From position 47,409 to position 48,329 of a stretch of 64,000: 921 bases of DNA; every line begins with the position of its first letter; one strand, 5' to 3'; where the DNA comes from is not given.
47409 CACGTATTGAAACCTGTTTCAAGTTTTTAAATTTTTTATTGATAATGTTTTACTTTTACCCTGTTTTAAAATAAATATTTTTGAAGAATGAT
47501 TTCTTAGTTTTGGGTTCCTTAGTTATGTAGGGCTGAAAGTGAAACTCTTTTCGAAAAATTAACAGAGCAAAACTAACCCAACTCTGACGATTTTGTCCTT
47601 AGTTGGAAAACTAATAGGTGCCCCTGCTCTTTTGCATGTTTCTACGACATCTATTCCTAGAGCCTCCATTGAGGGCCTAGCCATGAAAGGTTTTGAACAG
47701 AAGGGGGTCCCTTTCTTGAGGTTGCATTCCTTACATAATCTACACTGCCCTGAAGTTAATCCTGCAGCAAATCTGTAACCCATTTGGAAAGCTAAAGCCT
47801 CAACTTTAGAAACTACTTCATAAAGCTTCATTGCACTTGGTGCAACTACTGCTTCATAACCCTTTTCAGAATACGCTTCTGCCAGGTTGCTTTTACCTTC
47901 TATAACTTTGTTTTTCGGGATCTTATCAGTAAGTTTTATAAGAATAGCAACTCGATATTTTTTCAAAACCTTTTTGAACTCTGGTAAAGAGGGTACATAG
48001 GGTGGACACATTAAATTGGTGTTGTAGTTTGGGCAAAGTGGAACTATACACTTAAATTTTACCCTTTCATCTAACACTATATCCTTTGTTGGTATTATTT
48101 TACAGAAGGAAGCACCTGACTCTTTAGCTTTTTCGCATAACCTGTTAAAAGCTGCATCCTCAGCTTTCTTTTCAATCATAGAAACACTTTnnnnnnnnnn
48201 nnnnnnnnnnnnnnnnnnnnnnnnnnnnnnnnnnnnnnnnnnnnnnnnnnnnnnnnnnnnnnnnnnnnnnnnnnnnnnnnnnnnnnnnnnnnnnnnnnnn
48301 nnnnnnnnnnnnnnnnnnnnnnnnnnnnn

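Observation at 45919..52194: Corrinoid protein / non-Pyl MtmB-like / MoxR-AAA+VWA fusion / Cys-rich metal-binding protein / MttB-like gene array: candidate uncharacterised methyltransferase system with a built-in maturation or activation module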

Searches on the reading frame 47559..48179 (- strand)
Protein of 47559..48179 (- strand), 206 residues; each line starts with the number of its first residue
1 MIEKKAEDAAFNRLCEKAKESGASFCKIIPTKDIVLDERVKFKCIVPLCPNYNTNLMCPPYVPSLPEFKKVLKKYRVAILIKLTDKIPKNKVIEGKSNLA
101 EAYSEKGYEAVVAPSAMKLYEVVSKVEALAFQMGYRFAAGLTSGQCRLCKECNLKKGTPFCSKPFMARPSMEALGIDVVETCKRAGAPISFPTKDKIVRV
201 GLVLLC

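Call 3: search_protein_families(library=pfam, proteins=[window:47559-48179:-], max_evalue=0.01)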
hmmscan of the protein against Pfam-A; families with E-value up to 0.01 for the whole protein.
window:47559-48179:- (206 aa): 1 family
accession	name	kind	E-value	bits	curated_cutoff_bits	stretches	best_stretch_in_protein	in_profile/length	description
PF10050.14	DUF2284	-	5.2e-43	147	25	1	27-205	1-161/161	Predicted metal-binding protein (DUF2284)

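Call 4: search_protein_families(library=ncbifam, proteins=[window:47559-48179:-], max_evalue=0.01)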
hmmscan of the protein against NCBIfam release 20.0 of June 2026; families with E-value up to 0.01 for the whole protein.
window:47559-48179:- (206 aa): 2 families
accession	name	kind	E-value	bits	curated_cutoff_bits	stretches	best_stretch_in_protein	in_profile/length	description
NF041536.1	ArsM_DUF2284_UU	exception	2.4e-18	65.7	575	1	4-189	274-440/459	arsenite methyltransferase/DUF2284 domain selenoprotein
NF045648.2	2X_seleno_MbdU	exception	2.7e-18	66.1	600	2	5-85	289-368/468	metal-binding double selenoprotein MbdU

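Call 26: search_solved_structures(query=window:47559-48179:-, max_evalue=1)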
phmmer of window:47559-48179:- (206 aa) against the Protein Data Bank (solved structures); distinct sequences matched with E-value up to 1: 0.

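Call 29: find_homologous_proteins(query=window:47559-48179:-)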
Query window:47559-48179:- (206 aa): 87 proteins with E <= 0.001 among 474 candidates.
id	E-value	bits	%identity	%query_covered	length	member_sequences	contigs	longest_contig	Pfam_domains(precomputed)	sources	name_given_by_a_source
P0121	4.2e-131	453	100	100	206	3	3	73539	PF10050.15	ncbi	-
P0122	1.2e-87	311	70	95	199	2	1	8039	PF10050.15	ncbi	-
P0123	3.2e-45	173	43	96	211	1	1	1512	PF10050.15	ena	-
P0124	6.3e-45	172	42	100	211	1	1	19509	PF10050.15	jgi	-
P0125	6.7e-45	171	46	99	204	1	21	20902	PF10050.15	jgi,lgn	jgi:predicted metal-binding protein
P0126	7.1e-45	171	49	91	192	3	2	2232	PF10050.15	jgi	jgi:predicted metal-binding protein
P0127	8.1e-45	171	45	95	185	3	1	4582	PF10050.15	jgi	jgi:predicted metal-binding protein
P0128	1.4e-44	170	42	96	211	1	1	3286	PF10050.15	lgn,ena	-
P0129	1.8e-44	170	47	95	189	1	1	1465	PF10050.15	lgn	-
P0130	9.3e-44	168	46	93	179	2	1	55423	PF10050.15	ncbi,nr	ncbi:hypothetical protein SY88_08495 [Clostridiales bacterium PH28_bin88]|nr:hypothetical protein SY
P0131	1.5e-43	167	45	95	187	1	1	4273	PF10050.15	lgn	-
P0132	4.5e-43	165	42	99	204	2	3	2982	PF10050.15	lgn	-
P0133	4.9e-43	165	41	100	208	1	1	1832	PF10050.15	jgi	jgi:predicted metal-binding protein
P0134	1.0e-42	164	43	96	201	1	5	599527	PF10050.15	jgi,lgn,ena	-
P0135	1.2e-42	164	45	100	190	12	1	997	PF10050.15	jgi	jgi:predicted metal-binding protein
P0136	2.4e-42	163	42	99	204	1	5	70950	PF10050.15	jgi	jgi:predicted metal-binding protein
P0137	3.3e-42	163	44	94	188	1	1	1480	PF10050.15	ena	-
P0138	3.6e-42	163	49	91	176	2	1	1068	PF10050.15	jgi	jgi:predicted metal-binding protein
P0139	3.8e-42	162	44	98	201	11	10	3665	PF10050.15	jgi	jgi:predicted metal-binding protein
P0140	6.4e-42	162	44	92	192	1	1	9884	PF10050.15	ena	-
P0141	1.3e-41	161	42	98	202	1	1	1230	PF10050.15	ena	-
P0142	1.5e-41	161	43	97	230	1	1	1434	PF10050.15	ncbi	-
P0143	1.6e-41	160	42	93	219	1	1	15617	PF10050.15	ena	-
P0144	1.8e-41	160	44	93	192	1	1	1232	PF10050.15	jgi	jgi:predicted metal-binding protein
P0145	2.7e-41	160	43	93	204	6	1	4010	PF10050.15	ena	-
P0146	3.2e-41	159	37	99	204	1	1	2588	PF10050.15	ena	-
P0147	3.4e-41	159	44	92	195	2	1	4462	PF10050.15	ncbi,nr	ncbi:MAG: DUF2284 domain-containing protein [Syntrophales bacterium]|nr:DUF2284 domain-containing pr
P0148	3.5e-41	159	43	98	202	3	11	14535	PF10050.15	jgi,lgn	-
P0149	3.9e-41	159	43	99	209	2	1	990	PF10050.15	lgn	-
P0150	4.0e-41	159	43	89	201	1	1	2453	PF10050.15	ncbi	-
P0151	4.4e-41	159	42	95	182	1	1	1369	PF10050.15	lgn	-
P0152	6.7e-41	158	42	96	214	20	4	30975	PF10050.15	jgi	jgi:predicted metal-binding protein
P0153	2.6e-40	156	41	95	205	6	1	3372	PF10050.15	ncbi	ncbi:MAG: DUF2284 domain-containing protein [Thermoplasmata archaeon]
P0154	3.0e-40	156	42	95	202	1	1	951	PF10050.15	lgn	-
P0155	5.3e-40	155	39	99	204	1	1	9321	PF10050.15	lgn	-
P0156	8.1e-40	155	41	98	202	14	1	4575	PF10050.15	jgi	-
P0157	3.0e-39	153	41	93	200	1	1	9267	PF10050.15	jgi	jgi:predicted metal-binding protein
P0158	3.2e-39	153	45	93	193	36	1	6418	PF10050.15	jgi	jgi:predicted metal-binding protein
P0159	4.3e-39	152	43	95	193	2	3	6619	PF10050.15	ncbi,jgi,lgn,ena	-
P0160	5.0e-39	152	42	97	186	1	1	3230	PF10050.15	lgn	-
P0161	5.3e-39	152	43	95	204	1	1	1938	PF10050.15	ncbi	-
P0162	8.7e-39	151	44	95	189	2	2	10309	PF10050.15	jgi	jgi:predicted metal-binding protein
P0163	2.1e-38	150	45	93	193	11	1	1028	PF10050.15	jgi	jgi:predicted metal-binding protein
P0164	2.1e-38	150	41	93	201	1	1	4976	PF10050.15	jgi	-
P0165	2.8e-38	150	43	93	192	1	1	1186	PF10050.15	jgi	-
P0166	5.3e-38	149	41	93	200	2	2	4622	PF10050.15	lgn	-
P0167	5.5e-38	149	44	95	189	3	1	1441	PF10050.15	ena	-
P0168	9.6e-38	148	45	95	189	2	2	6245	PF10050.15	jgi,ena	-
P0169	1.0e-37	148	41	93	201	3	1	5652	PF10050.15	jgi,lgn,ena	-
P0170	1.1e-37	148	41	97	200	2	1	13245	PF10050.15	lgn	-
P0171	1.2e-37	148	39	95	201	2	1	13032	PF10050.15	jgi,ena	-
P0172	2.1e-37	147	42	92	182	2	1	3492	PF10050.15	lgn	-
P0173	2.1e-37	147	45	92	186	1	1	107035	PF10050.15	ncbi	ncbi:MAG: DUF2284 domain-containing protein [Bacillota bacterium]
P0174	2.1e-37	147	44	93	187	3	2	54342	PF10050.15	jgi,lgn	-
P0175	2.5e-37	147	44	95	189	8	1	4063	PF10050.15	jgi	-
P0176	2.7e-37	147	39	95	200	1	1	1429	PF10050.15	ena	-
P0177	3.7e-37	146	45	93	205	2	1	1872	PF10050.15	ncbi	-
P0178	4.4e-37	146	45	95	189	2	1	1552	PF10050.15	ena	-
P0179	4.4e-37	146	39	95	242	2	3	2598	PF10050.15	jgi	jgi:predicted metal-binding protein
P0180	4.7e-37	146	44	95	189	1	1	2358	PF10050.15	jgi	jgi:predicted metal-binding protein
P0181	4.7e-37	146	44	95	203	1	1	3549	PF10050.15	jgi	-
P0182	5.0e-37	146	45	93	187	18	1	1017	PF10050.15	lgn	-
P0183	5.6e-37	146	40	95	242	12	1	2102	PF10050.15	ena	-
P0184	8.0e-37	145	42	97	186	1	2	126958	PF10050.15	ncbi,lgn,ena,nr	ncbi:MAG TPA: DUF2284 domain-containing protein [Firmicutes bacterium]|nr:DUF2284 domain-containing 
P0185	8.5e-37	145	44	95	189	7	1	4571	PF10050.15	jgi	jgi:predicted metal-binding protein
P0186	1.0e-36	145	41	95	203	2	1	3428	PF10050.15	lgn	-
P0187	1.1e-36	145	44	95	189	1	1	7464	PF10050.15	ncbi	-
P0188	1.5e-36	144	40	93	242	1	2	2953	PF10050.15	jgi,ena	jgi:predicted metal-binding protein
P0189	1.6e-36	144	40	95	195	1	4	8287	PF10050.15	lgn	-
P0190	2.0e-36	144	41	98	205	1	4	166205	PF10050.15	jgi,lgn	-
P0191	2.1e-36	144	42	95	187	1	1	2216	PF10050.15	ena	-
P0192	2.5e-36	143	40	94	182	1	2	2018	PF10050.15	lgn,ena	-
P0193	2.7e-36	143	41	100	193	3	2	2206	PF10050.15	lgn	-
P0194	3.7e-36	143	39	93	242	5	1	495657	PF10050.15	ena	-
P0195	5.2e-36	142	43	100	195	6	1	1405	PF10050.15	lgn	-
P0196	1.1e-35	141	41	92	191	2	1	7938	PF10050.15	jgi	-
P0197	4.2e-34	136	41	87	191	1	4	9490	PF10050.15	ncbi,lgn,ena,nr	ncbi:MAG: DUF2284 domain-containing protein [Thermoanaerobacteraceae bacterium]|nr:DUF2284 domain-co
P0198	1.7e-33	134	42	83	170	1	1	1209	PF10050.15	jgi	jgi:predicted metal-binding protein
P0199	4.0e-32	130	38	99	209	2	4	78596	PF10050.15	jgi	-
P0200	4.6e-32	130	43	88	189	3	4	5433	PF10050.15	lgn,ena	-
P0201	1.1e-31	128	39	99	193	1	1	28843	PF10050.15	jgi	-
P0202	1.8e-31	128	39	99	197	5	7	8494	PF10050.15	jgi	-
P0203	9.5e-26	109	36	95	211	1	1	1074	PF10050.15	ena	-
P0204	5.6e-24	103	46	69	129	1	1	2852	PF10050.15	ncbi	-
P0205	1.4e-19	89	34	94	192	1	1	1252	PF10050.15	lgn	-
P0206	5.8e-18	84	34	89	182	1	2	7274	PF10050.15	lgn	-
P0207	4.5e-17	81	32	94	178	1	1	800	PF10050.15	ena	-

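Call 31: find_related_loci(query=A2, collection=metagenome_contigs, flank=8000)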
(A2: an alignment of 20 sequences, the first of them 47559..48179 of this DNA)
Query A2 (206 aa) in metagenome_contigs; peptide patterns used: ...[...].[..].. (x = any residue, [..] = any of these).
600 stretches matched a pattern (row limit reached: there are more); 348 encode a relative of the query (tblastn E <= 1e-3); the best 80 are kept; 80 distinct loci.
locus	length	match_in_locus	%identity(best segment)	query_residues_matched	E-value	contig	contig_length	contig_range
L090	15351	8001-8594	47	14-205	1e-53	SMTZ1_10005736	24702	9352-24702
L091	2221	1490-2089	47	8-205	5e-54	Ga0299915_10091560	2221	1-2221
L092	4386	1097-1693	46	14-205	2e-53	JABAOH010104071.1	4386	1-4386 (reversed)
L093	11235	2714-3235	48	19-205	5e-53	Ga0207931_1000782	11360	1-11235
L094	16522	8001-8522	49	19-205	6e-53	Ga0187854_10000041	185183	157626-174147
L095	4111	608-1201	47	14-205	8e-53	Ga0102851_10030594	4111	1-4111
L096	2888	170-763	46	14-205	6e-52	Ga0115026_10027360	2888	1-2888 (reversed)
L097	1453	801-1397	46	14-205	3e-54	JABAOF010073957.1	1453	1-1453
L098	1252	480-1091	44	8-205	2e-54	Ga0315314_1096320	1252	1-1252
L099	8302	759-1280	48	19-205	7e-52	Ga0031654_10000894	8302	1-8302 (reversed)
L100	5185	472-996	47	19-206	1e-51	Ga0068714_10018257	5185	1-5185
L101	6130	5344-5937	46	14-205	2e-51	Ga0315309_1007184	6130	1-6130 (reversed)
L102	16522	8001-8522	47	19-205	2e-51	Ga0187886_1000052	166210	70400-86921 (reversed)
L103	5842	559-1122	44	5-205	2e-51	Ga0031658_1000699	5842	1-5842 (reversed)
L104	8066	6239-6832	46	14-205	6e-51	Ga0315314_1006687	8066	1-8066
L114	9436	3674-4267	44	14-205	4e-49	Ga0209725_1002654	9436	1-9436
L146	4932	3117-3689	44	5-205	6e-46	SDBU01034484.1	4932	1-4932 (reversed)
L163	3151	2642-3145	45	11-192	8e-45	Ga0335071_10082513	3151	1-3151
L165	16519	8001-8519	44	20-205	2e-44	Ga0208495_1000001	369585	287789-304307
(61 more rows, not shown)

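Call 35: search_protein_families(library=pfam, proteins=[L094:6139-6708:+, L094:6729-7946:+, L093:3324-4988:+, L093:713-1690:-, L093:5028-5831:-, L093:5691-6164:+, L114:4339-5007:+, L163:863-1915:+, L092:1722-3329:-, L146:3665-4930:+], max_evalue=0.0001)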
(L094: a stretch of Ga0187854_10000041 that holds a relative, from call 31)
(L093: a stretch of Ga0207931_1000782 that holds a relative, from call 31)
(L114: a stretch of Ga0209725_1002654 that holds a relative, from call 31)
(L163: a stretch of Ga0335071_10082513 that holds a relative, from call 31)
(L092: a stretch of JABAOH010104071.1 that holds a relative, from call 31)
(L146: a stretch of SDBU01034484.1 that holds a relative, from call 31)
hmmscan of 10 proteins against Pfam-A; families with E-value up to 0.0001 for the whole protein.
L094:6139-6708:+ (190 aa): 1 family
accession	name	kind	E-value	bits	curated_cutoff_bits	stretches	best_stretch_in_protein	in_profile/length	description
PF02572.21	CobA_CobO_BtuR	-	4.3e-62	209.8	25.7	1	20-190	2-172/172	ATP:corrinoid adenosyltransferase BtuR/CobO/CobP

L094:6729-7946:+ (406 aa): 2 families
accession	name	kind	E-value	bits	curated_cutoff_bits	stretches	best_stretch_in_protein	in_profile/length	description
PF00557.29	Peptidase_M24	-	1.4e-39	136.4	23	1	154-388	2-208/208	Metallopeptidase family M24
PF01321.24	Creatinase_N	-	3.1e-19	70.2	22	1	21-146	1-128/128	Creatinase/Prolidase N-terminal domain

L093:3324-4988:+ (555 aa): 5 families
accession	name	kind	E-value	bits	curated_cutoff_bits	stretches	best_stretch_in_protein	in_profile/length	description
PF10996.14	Beta-Casp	-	3.9e-41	140.8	27.7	1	273-399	1-120/120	Beta-Casp domain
PF07521.17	RMMBL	-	3.5e-18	65.8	21.6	1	413-476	2-63/63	Zn-dependent metallo-hydrolase RNA specificity domain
PF16661.11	Lactamase_B_6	-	3.6e-10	40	27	1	38-191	1-149/193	Metallo-beta-lactamase superfamily domain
PF00753.33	Lactamase_B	-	6.5e-08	33.2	22.7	1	33-104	5-74/196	Metallo-beta-lactamase superfamily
PF12706.13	Lactamase_B_2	-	2.3e-05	24.6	27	0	44-235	1-167/200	Beta-lactamase superfamily domain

L093:713-1690:- (326 aa): 3 families
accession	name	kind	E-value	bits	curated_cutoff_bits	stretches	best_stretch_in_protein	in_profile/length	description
PF00005.33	ABC_tran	-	2.2e-34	119.5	25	1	44-187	2-137/137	ABC transporter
PF13304.12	AAA_21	-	1.5e-12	48.7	27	1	143-219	222-301/304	AAA domain, putative AbiEii toxin, Type IV TA system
PF02463.25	SMC_N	-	3.9e-05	23.6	40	0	55-222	26-203/220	RecF/RecN/SMC N terminal domain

L093:5028-5831:- (268 aa): 2 families
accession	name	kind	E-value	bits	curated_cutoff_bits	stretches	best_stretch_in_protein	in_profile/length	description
PF03544.19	TonB_C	-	1.1e-11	45.5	24.6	1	190-266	4-79/79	Gram-negative bacterial TonB protein C-terminal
PF13103.11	TonB_2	-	4.1e-07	30.5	22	1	175-250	2-74/85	TonB C terminal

L093:5691-6164:+ (158 aa): 3 families
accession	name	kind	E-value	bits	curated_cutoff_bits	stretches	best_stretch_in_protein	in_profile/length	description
PF14437.12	MafB19-deam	-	2.9e-40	137.9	27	1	5-151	2-142/142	MafB19-like deaminase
PF00383.29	dCMP_cyt_deam_1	-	3.9e-27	94.5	25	1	5-103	3-101/102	Cytidine and deoxycytidylate deaminase zinc-binding region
PF14439.12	Bd3614-deam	-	1.5e-06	28.6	38.5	1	54-107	35-93/113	Bd3614-like deaminase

L114:4339-5007:+ (223 aa): 2 families
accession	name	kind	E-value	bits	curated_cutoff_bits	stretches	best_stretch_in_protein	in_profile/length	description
PF13483.12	Lactamase_B_3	-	2.5e-47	161.3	24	1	11-170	2-160/160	Beta-lactamase superfamily domain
PF12706.13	Lactamase_B_2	-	2.4e-10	40.8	27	1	91-171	111-200/200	Beta-lactamase superfamily domain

L163:863-1915:+ (351 aa): 2 families
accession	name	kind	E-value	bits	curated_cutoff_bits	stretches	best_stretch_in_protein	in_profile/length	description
PF03308.22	MeaB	-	5.4e-83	278.6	23.1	1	54-311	17-269/273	Methylmalonyl Co-A mutase-associated GTPase MeaB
PF02492.25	cobW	-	1.5e-05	25.1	20.7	0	72-231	2-166/180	CobW/HypB/UreG, nucleotide-binding domain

L092:1722-3329:- (536 aa): 2 families
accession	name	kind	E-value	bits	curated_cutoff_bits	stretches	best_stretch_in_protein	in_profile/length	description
PF07969.17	Amidohydro_3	-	1.4e-92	312.1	29.7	1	52-531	1-472/472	Amidohydrolase family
PF01979.26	Amidohydro_1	-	3.7e-13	49.9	25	1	319-530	131-345/345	Amidohydrolase family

L146:3665-4930:+ (422 aa): 1 family
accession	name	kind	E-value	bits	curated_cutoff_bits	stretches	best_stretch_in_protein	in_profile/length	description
PF01139.22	RtcB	-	4.5e-142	474.7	27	1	77-422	1-337/426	tRNA-splicing ligase RtcB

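Call 39: search_protein_families(library=pfam, proteins=[L165:4132-5844:+], max_evalue=0.001)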
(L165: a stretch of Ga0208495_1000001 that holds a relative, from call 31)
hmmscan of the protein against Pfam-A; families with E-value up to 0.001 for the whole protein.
L165:4132-5844:+ (571 aa): 1 family
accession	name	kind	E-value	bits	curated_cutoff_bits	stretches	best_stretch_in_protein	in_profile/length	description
PF01642.28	MM_CoA_mutase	-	3.6e-217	722.4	22.1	1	49-563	2-512/512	Methylmalonyl-CoA mutase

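Call 46: list_cluster_members(proteins=[P0121, P0001])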
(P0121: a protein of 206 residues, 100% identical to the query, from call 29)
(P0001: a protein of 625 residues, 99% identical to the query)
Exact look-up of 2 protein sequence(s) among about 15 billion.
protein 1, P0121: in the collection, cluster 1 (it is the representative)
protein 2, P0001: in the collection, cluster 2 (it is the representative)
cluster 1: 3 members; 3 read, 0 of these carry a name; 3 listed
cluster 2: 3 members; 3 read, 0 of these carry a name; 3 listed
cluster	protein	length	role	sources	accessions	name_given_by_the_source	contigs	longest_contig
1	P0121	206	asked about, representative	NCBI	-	-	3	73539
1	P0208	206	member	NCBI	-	-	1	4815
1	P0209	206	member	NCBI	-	-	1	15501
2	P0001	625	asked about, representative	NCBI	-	-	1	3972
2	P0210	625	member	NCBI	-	-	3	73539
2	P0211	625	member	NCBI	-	-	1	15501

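Call 47: find_encoding_contigs(protein=P0121, flank=10000, max_places=4)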
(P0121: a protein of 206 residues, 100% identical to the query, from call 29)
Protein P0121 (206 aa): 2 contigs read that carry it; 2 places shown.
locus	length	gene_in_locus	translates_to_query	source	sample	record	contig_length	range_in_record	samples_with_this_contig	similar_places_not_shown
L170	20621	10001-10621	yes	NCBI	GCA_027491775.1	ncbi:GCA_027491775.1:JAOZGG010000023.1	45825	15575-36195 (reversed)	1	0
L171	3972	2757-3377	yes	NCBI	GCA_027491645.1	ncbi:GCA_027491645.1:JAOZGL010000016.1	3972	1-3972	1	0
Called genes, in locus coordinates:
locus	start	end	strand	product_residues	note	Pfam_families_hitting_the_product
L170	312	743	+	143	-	-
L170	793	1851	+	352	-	PF04014:MazE_antitoxin, PF01895:PhoU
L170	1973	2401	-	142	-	-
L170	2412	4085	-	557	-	-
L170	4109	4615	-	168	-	PF01965:DJ-1_PfpI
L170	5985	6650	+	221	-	PF02607:B12-binding_2, PF02310:B12-binding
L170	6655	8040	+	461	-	PF05369:MtmB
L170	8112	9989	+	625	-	PF00158:Sigma54_activat (faint), PF00493:MCM (weak), PF01078:Mg_chelatase (faint), PF00004:AAA, PF07726:AAA_3, PF07728:AAA_5, PF00092:VWA, PF13519:VWA_2, +2 more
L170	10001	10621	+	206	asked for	PF10050:DUF2284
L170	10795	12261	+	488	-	PF06253:MTTB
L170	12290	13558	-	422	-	PF01266:DAO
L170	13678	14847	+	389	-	PF00108:Thiolase_N, PF00109:ketoacyl-synt (weak), PF22691:Thiolase_C_1, PF02803:Thiolase_C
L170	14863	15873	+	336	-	-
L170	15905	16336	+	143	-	PF12172:zf-ChsH2 (weak), PF01796:OB_ChsH2_C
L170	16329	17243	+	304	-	PF01144:CoA_trans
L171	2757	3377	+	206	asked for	PF10050:DUF2284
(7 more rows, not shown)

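Call 49: predict_structure(alignment_id=A2)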
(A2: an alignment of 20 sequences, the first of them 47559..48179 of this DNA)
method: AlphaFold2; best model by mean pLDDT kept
length: 206 residues; sequences in the alignment: 20
mean_pLDDT: 91.0   pTM: 0.88
mean pLDDT of the five models: 91.0, 90.6, 90.4, 90.3, 87.1
residues with pLDDT >= 90: 145; 70-90: 53; 50-70: 8; < 50: 0
segments of 3 or more residues with pLDDT < 50: none
pLDDT, mean of each block of 10 residues (from residue 1): 84 98 98 95 81 88 95 97 89 69 81 94 98 96 93 92 94 96 93 85 97
secondary structure, 60 per line:
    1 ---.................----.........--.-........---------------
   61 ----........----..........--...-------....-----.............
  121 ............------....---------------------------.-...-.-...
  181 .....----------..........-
elements in order: H4-20 E25-30 H38-45 H65-72 E77-86 H99-102 H108-132 E139-142 H178-185 E196-205
